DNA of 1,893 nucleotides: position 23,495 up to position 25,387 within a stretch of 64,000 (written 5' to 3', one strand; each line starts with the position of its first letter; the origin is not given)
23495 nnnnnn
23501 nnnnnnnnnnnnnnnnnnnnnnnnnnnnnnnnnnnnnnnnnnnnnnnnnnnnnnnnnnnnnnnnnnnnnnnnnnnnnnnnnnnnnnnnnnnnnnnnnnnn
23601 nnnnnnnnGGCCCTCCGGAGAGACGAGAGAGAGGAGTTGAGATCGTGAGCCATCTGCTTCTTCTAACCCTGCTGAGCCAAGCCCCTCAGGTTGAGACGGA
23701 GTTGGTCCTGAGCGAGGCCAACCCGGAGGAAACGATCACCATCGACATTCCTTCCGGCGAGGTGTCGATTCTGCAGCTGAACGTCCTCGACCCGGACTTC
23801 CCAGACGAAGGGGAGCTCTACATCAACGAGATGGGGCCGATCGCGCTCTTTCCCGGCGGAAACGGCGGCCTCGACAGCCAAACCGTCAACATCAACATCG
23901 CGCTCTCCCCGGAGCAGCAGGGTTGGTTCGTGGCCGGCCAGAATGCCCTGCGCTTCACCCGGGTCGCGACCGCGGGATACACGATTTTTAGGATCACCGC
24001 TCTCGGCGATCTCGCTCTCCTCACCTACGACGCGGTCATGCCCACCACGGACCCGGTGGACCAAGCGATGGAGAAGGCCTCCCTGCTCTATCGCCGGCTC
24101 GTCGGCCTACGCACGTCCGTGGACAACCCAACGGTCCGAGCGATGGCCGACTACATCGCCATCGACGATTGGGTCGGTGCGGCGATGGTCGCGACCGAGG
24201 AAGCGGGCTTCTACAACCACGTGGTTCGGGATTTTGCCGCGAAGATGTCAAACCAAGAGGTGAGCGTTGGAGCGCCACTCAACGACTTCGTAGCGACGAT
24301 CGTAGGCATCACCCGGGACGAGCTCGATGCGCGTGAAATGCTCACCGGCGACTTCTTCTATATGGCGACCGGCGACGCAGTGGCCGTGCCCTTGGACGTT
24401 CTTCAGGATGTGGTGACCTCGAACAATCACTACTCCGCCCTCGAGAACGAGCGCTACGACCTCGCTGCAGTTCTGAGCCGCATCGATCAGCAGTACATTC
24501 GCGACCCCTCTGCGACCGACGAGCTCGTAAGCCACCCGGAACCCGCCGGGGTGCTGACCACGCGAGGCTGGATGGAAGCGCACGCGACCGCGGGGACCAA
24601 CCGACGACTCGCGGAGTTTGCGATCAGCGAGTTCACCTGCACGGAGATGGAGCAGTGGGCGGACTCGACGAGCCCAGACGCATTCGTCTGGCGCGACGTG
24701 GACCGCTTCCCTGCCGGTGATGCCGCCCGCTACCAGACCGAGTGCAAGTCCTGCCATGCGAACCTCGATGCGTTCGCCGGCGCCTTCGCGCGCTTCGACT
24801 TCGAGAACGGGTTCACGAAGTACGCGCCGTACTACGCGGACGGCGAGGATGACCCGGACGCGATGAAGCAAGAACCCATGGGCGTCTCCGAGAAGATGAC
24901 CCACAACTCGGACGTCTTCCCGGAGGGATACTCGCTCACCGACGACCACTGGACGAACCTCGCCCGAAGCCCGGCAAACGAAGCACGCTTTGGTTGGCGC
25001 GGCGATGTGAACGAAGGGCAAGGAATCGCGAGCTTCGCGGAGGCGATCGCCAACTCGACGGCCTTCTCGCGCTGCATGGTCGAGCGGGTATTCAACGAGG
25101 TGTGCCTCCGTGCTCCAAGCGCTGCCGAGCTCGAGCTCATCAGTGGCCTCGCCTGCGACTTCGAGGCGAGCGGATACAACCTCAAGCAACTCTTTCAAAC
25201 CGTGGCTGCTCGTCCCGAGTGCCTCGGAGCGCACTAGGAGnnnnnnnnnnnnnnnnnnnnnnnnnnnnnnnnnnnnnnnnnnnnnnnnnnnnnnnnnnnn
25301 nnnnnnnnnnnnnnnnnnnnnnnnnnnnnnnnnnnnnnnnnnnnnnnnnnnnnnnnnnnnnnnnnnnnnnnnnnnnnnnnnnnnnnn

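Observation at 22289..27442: Four-gene cluster: di-CxxCH PSCyt-like lipoprotein, second CxxCH protein, lipoprotein, Tat-secreted DUF1501-like protein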

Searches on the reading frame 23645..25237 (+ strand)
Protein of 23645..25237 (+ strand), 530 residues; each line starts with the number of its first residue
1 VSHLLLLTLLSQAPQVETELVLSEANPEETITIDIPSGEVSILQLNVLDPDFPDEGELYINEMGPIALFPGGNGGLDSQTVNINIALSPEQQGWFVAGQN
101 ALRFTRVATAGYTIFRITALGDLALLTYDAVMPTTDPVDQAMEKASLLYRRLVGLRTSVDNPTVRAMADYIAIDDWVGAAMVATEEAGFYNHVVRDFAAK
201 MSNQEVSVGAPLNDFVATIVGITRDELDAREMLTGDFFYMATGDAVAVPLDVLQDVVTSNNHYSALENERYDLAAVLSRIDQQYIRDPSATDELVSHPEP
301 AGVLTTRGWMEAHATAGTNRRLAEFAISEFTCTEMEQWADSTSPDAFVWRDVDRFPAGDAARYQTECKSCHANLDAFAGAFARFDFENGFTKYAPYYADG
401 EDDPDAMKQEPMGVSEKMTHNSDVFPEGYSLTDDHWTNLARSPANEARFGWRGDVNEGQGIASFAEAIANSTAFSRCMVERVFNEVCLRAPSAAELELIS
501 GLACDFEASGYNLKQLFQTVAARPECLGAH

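Call 7: search_protein_families(library=pfam, proteins=[window:23645-25237:+], max_evalue=1)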
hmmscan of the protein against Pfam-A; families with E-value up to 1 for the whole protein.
window:23645-25237:+ (530 aa): 2 families
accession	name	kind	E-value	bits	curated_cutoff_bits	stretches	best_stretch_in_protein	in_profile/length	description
PF07624.16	PSD2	-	0.005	17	25.8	1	458-521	5-69/74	Protein of unknown function (DUF1585)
PF07627.16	PSCyt3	-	0.047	14.4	27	1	361-385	65-89/98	Protein of unknown function (DUF1588)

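Call 8: search_protein_families(library=ncbifam, proteins=[window:23645-25237:+], max_evalue=1)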
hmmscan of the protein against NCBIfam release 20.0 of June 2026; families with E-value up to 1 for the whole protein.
window:23645-25237:+ (530 aa): 1 family
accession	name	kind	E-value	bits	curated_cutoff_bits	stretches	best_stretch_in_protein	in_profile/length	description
NF003090.0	PRK04017.1-1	equivalog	0.19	11.5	120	1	118-173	49-105/132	hypothetical protein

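Call 11: search_solved_structures(query=window:23645-25237:+, max_evalue=10)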
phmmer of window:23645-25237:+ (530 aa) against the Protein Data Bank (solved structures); distinct sequences matched with E-value up to 10: 4.
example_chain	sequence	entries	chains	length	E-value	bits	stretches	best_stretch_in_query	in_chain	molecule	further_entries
9hrk_A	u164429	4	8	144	0.066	15.2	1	289-376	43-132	Cytochrome P460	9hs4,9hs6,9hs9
6hiu_B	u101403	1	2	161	0.077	14.9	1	275-376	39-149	Cytochrome P460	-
3otk_A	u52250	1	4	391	1.5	10.6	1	324-396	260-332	Beta-1,3-galactosyl-O-glycosyl-glycoprotein beta-1,6-N-acetylglucosaminyltransferase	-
2gak_A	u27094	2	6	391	1.5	10.6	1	324-396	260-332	beta-1,6-N-acetylglucosaminyltransferase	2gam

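Call 25: find_homologous_proteins(query=window:23645-25237:+, max_evalue=0.001)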
Query window:23645-25237:+ (530 aa): 198 proteins with E <= 0.001 among 8000 candidates; the best 120 are listed.
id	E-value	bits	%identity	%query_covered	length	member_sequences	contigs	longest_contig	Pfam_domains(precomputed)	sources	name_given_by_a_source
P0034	0.0e+0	1206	100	100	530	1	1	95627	-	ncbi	-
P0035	0.0e+0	1083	88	100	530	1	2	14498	-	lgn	-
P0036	1.0e-179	617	53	98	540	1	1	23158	PF07624.17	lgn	-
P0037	3.7e-171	588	52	99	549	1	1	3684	-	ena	-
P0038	1.6e-169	583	51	99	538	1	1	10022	-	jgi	jgi:hypothetical protein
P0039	2.0e-168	579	51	95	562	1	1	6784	PF07624.17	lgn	-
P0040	1.1e-166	574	50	100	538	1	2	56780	-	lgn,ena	-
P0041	1.1e-155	537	47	100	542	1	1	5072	PF07624.17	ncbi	-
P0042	2.7e-155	536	52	89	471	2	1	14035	-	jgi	jgi:hypothetical protein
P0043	9.5e-151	521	46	100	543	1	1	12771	PF07624.17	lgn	-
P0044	1.7e-123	431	48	77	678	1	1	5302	PF13385.14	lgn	-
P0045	3.0e-121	424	48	76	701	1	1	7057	PF13385.14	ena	-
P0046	1.4e-114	402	49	73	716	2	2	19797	PF07624.17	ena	-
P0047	4.8e-114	400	48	73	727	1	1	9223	PF07624.17,PF13385.14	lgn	-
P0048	8.5e-114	399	49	73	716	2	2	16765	PF07624.17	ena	-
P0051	4.4e-111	390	46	75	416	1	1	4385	PF07624.17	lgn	-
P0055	1.0e-108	382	46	74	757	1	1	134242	PF07624.17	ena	-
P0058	1.1e-106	376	39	99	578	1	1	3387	PF07624.17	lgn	-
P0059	1.1e-106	376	46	73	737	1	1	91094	PF07624.17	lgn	-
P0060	5.2e-104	367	46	75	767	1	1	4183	PF07624.17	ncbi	ncbi:MAG: hypothetical protein AAF202_01085 [Pseudomonadota bacterium]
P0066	2.5e-101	358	46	75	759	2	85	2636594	PF07624.17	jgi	jgi:hypothetical protein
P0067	9.1e-101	356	43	76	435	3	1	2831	PF07624.17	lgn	-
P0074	2.8e-98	348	43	75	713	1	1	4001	PF07624.17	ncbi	-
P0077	3.9e-97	344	44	73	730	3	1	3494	PF07624.17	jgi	-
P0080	8.1e-95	337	44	73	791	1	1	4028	PF07624.17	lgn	-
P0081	2.7e-94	335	42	74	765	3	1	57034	PF07624.17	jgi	jgi:hypothetical protein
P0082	3.7e-94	334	41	74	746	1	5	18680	PF07624.17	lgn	-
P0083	6.5e-94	334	42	72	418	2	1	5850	PF07624.17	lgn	-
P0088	3.0e-91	325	42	73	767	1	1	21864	PF07624.17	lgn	-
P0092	1.4e-89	319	41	74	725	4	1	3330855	-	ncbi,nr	ncbi:MAG: hypothetical protein H6626_03185 [Pseudobdellovibrionaceae bacterium]|nr:MAG: hypothetical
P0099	5.2e-89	317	40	73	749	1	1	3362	PF07624.17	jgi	jgi:hypothetical protein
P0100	1.2e-88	316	41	73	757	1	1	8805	PF07624.17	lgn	-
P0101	1.8e-88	316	41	73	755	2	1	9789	PF07624.17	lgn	-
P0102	4.0e-88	315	41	76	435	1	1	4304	PF07624.17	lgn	-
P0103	9.6e-88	313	41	74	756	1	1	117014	PF07624.17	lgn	-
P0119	2.1e-85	306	40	74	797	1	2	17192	PF07624.17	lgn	-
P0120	2.6e-85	305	39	74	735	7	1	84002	PF07624.17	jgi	-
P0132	5.1e-83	298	38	77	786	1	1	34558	PF07624.17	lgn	-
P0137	3.2e-82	295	38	80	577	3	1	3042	PF07624.17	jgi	jgi:hypothetical protein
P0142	5.9e-81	291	37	80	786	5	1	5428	PF07624.17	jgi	jgi:hypothetical protein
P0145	9.9e-79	284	38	72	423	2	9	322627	-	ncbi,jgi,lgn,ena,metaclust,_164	metaclust:\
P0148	9.8e-78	280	40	78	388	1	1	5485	PF07624.17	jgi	jgi:hypothetical protein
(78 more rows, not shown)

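Call 27: find_encoding_contigs(protein=P0092, flank=7000, max_places=2)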
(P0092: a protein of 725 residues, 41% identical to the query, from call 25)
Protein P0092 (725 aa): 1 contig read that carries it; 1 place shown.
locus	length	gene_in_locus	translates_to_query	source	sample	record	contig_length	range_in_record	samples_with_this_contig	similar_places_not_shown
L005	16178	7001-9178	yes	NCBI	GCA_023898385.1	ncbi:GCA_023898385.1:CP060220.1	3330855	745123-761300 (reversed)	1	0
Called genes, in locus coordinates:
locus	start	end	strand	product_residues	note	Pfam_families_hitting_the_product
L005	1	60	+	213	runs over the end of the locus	PF01914:MarC, PF01810:LysE (weak)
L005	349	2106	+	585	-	PF00082:Peptidase_S8, PF07679:I-set (weak), PF13927:Ig_3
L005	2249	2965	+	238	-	-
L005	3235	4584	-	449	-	PF01209:Ubie_methyltran (faint), PF08241:Methyltransf_11, PF08242:Methyltransf_12 (faint), PF07942:CARME, PF13649:Methyltransf_25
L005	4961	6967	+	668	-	PF17957:Big_7, PF14312:FG-GAP_2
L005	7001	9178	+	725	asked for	-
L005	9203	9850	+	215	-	-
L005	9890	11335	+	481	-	-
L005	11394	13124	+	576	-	-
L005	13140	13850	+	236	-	PF13442:Cytochrome_CBB3 (faint), PF07635:PSCyt1 (faint)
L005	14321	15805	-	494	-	-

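Call 28: find_encoding_contigs(protein=P0145, flank=7000, max_places=2)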
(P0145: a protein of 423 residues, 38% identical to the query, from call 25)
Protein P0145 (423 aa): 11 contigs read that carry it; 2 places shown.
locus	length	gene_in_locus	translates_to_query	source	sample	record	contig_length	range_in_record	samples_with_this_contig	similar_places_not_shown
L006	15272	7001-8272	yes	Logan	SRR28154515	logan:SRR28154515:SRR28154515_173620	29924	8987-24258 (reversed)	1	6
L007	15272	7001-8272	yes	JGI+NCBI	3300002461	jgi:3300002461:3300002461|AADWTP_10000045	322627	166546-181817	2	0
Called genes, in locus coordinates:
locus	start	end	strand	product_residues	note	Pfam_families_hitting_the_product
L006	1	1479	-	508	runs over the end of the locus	PF00082:Peptidase_S8, PF02368:Big_2 (weak), PF22359:Big-like, PF26918:Ig_Eae (faint)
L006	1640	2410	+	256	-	PF02673:BacA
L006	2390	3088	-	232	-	-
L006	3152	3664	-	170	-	-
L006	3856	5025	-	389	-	-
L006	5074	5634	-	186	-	-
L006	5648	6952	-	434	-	-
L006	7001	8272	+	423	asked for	-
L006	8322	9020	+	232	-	-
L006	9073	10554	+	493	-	-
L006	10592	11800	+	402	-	PF00034:Cytochrom_C (faint), PF13442:Cytochrome_CBB3 (faint)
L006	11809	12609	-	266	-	PF05401:NodS, PF00398:RrnaAD, PF13489:Methyltransf_23, PF05175:MTS (weak), PF13847:Methyltransf_31 (weak), PF08241:Methyltransf_11, PF08242:Methyltransf_12 (weak), PF13649:Methyltransf_25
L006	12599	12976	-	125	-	-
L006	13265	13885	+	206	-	PF01520:Amidase_3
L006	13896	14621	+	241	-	PF01138:RNase_PH, PF03725:RNase_PH_C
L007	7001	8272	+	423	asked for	-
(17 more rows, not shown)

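Call 44: search_protein_families(library=pfam, alignment_id=A2, max_evalue=1)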
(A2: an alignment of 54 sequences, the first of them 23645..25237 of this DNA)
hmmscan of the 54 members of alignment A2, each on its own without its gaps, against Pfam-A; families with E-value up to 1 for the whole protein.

A. member 1, window:23645-25237:+ (530 aa): 2 families
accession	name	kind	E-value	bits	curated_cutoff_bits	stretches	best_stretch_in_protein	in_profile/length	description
PF07624.16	PSD2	-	0.005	17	25.8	1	458-521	5-69/74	Protein of unknown function (DUF1585)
PF07627.16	PSCyt3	-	0.047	14.4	27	1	361-385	65-89/98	Protein of unknown function (DUF1588)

B. families by the number of members that match (of 54 scanned): 26 families (the first 25 are shown)
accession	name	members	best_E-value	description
PF07624.16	PSD2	44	6e-08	Protein of unknown function (DUF1585)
PF07627.16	PSCyt3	25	0.001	Protein of unknown function (DUF1588)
PF13385.13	Laminin_G_3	8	2.3e-11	Concanavalin A-like lectin/glucanases superfamily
PF13442.11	Cytochrome_CBB3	5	0.025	Cytochrome C oxidase, cbb3-type, subunit III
PF08811.16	DUF1800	3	0.0025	Protein of unknown function (DUF1800)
PF18753.6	Nmad2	2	0.014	Nucleotide modification associated domain 2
PF23108.1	Zf-C2H2_ZNF451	2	0.12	Two consecutive Zinc fingers C2H2 type, ZNF451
PF07691.17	PA14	1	3.6e-17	PA14 domain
PF10528.15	GLEYA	1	7.5e-06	GLEYA domain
PF22882.2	GT-D-like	1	0.0011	GT-D fold-like domain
PF14559.12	TPR_19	1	0.0067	Tetratricopeptide repeat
PF23129.1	DotZ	1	0.017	DotZ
PF21769.2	vRNAP_dom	1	0.025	Virion DNA-directed RNA polymerase domain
PF15562.11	Imm17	1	0.043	Immunity protein 17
PF12895.13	ANAPC3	1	0.045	Anaphase-promoting complex, cyclosome, subunit 3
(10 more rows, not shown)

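Call 52: predict_structure(alignment_id=A2)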
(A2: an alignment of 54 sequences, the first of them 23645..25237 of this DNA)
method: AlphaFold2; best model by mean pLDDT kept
length: 530 residues; sequences in the alignment: 54
mean_pLDDT: 91.7   pTM: 0.85
mean pLDDT of the five models: 91.7, 91.4, 91.1, 90.7, 90.1
residues with pLDDT >= 90: 414; 70-90: 94; 50-70: 10; < 50: 12
segments of 3 or more residues with pLDDT < 50: 1-11
pLDDT, mean of each block of 10 residues (from residue 1): 36 79 95 92 89 85 92 75 89 96 91 92 78 91 97 95 97 98 97 98 92 98 98 98 80 93 93 94 96 94 97 89 96 95 92 85 92 95 96 97 95 92 85 96 93 96 98 98 97 97 98 99 84
secondary structure, 60 per line:
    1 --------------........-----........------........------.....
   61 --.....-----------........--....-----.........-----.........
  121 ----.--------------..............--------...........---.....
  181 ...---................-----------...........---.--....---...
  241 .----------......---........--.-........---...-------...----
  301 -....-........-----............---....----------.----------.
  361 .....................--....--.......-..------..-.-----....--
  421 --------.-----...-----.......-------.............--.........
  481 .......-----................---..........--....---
elements in order: E15-22 E28-35 E42-49 E56-60 E63-67 E79-86 H89-92 E98-106 E112-120 H140-153 H162-172 H176-183 H187-202 H214-224 H231-234 E238-241 H252-257 H261-268 H273-276 E277-280 E284-286 E294-296 H302-305 H307-314 H320-331 H335-338 H360-381 E384-387 E390-393 E435-437 H443-449 E457-459 H460-469 H472-487 H493-508 H513-521 H524-527

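Call 60: search_protein_families(library=pfam, proteins=[L005:11394-13124:+, L005:13140-13850:+], max_evalue=0.01)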
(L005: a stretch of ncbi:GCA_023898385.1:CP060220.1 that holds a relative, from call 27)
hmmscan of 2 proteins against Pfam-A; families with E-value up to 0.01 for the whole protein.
L005:11394-13124:+ (576 aa): 3 families
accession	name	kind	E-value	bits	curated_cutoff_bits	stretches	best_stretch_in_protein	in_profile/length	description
PF00034.26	Cytochrom_C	-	0.00037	22.2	21.3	0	68-93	8-27/90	Cytochrome c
PF07635.16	PSCyt1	-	0.00061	20.8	22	1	494-549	1-57/59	Planctomycete cytochrome C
PF13442.11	Cytochrome_CBB3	-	0.0017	19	27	0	70-85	11-26/68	Cytochrome C oxidase, cbb3-type, subunit III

L005:13140-13850:+ (236 aa): 6 families
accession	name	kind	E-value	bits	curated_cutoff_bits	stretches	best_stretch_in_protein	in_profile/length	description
PF07635.16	PSCyt1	-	7.4e-11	42.9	22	2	62-109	1-56/59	Planctomycete cytochrome C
PF13442.11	Cytochrome_CBB3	-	7.8e-09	36.2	27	1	56-81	8-33/68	Cytochrome C oxidase, cbb3-type, subunit III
PF00034.26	Cytochrom_C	-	0.00027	22.6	21.3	0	51-74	3-24/90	Cytochrome c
PF09699.15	Paired_CXXCH_1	-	0.0049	17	20.6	0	59-74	6-21/41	Doubled CXXCH motif (Paired_CXXCH_1)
PF14376.11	Haem_bd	-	0.0057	17.1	27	0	50-69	30-49/133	Haem-binding domain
PF22113.1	Mtrc-MtrF_II-IV_dom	-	0.0092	16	30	0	32-70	92-167/176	Outer membrane cytochrome MtrC/MtrF-like, domains II/IV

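Call 66: search_solved_structures(query=A2, max_evalue=10)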
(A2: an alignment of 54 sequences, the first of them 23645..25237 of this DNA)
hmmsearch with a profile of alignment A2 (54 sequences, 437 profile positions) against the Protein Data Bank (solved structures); distinct sequences matched with E-value up to 10: 0.

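Call 104: find_encoding_contigs(protein=P0035, flank=8000, max_places=2)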
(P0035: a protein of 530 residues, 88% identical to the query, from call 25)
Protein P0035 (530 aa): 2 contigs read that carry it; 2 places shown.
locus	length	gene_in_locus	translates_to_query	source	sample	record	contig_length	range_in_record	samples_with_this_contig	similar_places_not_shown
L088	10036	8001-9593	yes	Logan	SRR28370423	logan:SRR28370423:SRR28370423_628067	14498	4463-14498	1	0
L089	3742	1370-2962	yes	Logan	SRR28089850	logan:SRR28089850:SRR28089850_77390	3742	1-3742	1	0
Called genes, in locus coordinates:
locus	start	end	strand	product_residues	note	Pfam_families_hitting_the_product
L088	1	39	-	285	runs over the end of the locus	PF00482:T2SSF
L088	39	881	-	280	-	PF00482:T2SSF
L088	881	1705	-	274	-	PF16976:RcpC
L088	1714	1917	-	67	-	-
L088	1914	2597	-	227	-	-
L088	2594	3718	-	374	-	-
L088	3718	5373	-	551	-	PF13400:Tad (faint)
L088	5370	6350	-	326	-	PF07811:TadE (weak)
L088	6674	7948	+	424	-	PF07635:PSCyt1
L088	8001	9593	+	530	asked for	-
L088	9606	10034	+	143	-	?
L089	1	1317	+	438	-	?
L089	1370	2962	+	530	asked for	-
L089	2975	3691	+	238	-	-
